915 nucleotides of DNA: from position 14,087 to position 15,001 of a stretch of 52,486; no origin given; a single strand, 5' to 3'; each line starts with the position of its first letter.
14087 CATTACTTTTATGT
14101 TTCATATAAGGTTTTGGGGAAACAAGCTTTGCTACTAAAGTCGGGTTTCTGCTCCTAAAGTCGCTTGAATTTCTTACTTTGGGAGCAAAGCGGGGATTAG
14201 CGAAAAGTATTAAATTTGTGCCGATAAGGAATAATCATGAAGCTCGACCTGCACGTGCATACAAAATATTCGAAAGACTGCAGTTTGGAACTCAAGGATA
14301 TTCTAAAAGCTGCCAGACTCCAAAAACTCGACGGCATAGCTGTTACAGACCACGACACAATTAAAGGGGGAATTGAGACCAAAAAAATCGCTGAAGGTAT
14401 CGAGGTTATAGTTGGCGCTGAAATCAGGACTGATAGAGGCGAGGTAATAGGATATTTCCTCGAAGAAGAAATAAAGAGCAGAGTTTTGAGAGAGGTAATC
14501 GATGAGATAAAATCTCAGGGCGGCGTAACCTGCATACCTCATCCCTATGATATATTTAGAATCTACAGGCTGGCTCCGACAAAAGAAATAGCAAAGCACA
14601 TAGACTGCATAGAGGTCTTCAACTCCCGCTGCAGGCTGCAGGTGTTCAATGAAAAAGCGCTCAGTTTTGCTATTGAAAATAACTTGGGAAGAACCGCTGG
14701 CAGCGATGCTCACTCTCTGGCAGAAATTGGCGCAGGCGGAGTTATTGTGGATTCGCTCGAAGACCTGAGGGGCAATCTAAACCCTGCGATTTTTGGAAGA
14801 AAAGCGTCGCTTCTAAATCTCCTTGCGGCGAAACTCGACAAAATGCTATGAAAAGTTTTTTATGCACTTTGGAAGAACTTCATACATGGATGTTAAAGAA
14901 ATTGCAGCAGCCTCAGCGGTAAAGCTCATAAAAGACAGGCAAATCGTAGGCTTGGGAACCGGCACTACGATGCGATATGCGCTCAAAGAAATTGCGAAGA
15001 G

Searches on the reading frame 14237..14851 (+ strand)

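Call 101: search_protein_families(library=pfam, proteins=[window:14237-14851:+], max_evalue=0.00001)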
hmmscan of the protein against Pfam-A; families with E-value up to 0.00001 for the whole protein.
window:14237-14851:+ (204 aa): 2 families
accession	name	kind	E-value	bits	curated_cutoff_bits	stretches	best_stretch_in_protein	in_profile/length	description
PF02811.25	PHP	-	1.4e-10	42.2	26.4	1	4-66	1-66/164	PHP domain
PF13263.12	PHP_C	-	1.9e-08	34.2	21.3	1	138-171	4-37/56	PHP-associated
